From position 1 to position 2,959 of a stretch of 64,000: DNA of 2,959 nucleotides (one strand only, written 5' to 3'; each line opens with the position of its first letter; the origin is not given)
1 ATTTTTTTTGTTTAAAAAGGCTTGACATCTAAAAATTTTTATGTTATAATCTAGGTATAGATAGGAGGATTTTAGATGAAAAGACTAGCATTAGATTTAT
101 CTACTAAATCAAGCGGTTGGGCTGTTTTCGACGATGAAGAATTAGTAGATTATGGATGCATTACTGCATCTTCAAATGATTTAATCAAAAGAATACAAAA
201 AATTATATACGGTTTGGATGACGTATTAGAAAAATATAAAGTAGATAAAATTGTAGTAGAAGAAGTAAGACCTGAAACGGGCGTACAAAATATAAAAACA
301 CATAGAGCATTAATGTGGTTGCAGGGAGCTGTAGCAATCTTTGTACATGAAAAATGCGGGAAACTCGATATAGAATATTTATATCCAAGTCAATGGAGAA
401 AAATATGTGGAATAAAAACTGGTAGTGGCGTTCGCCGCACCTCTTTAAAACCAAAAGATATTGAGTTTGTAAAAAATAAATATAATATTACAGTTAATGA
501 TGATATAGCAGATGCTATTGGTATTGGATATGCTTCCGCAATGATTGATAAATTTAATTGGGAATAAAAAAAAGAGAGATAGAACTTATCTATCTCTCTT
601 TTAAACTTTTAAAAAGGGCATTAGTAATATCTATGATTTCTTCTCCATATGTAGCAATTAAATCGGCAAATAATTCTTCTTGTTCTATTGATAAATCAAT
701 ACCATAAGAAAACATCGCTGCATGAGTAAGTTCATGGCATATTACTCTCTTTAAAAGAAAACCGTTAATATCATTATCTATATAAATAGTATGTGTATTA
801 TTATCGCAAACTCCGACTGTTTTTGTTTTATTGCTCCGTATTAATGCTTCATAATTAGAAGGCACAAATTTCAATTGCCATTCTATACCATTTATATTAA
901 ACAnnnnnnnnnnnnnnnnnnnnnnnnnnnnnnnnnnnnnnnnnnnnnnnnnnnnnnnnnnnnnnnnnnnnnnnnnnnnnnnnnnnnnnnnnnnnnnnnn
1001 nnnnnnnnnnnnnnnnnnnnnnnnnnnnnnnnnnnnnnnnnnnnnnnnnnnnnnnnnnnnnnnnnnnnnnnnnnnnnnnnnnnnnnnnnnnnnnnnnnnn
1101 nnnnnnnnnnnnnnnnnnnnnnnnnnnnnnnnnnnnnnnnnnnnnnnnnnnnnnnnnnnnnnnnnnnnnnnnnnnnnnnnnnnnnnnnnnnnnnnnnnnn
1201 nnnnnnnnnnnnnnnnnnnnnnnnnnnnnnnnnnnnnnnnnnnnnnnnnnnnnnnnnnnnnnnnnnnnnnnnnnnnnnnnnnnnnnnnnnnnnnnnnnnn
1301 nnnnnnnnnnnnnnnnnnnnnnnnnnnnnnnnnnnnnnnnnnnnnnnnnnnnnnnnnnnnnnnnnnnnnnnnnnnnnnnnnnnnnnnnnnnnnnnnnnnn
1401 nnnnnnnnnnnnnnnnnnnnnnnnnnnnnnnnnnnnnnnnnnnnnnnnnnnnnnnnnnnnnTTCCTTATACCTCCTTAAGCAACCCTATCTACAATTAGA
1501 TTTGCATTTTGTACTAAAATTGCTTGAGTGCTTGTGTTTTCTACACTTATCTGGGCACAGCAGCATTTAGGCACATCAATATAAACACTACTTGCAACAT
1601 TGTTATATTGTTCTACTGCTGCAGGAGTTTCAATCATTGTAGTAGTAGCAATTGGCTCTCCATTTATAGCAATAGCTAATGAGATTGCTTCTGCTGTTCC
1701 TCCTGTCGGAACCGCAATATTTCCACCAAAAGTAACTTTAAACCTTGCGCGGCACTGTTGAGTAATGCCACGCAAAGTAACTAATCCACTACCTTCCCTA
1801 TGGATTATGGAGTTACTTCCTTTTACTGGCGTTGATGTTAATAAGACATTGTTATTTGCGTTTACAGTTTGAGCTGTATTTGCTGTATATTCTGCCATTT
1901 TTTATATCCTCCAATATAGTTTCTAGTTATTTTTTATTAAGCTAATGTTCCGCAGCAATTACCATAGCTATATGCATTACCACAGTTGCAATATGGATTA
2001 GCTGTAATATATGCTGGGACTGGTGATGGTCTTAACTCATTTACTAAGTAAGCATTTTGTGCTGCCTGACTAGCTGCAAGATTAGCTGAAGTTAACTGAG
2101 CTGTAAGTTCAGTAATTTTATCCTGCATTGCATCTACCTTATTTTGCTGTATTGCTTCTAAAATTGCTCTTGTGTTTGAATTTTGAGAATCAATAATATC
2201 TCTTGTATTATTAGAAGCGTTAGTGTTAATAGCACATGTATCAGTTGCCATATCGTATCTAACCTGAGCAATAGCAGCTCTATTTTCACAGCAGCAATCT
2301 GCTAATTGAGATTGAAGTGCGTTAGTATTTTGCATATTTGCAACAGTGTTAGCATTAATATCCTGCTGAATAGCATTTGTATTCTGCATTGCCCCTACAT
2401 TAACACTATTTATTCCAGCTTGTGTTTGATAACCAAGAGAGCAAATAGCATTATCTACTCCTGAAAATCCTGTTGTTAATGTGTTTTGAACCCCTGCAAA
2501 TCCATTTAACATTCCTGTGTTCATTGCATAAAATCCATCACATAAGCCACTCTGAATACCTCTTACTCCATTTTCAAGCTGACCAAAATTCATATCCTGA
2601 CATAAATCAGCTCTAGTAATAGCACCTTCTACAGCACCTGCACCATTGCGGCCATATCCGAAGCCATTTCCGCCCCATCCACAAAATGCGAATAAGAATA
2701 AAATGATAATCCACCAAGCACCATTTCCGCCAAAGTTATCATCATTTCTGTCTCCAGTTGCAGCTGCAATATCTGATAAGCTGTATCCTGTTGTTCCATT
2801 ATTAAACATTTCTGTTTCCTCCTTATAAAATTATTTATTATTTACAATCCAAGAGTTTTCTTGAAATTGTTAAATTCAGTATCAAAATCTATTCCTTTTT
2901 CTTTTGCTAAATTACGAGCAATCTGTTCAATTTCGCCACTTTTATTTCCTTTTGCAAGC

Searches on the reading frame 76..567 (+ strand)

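Call 16: search_protein_families(library=phrogs, proteins=[window:76-567:+], max_evalue=0.001)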
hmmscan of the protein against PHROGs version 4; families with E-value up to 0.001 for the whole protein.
window:76-567:+ (163 aa): 3 families
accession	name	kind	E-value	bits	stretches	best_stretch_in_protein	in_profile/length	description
phrog_827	-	DNA, RNA and nucleotide metabolism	7.3e-20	72.7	1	2-156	2-157/161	Holliday junction resolvase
phrog_159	-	DNA, RNA and nucleotide metabolism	3e-19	70.2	1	1-162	88-254/330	RuvC-like Holliday junction resolvase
phrog_1770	-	DNA, RNA and nucleotide metabolism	4.5e-06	27.7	1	4-157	7-150/158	Holliday junction resolvase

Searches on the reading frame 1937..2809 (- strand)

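Call 16: search_protein_families(library=phrogs, proteins=[window:1937-2809:-], max_evalue=0.001)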
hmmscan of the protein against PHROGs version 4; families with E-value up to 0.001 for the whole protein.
window:1937-2809:- (290 aa): 1 family
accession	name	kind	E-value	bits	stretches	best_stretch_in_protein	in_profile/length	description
phrog_16490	-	unknown function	1.5e-45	157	2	136-287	102-273/286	-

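Call 95: search_protein_families(library=pfam, proteins=[window:1937-2809:-], max_evalue=0.001)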
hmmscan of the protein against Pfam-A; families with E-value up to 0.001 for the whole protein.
window:1937-2809:- (290 aa): 0 families
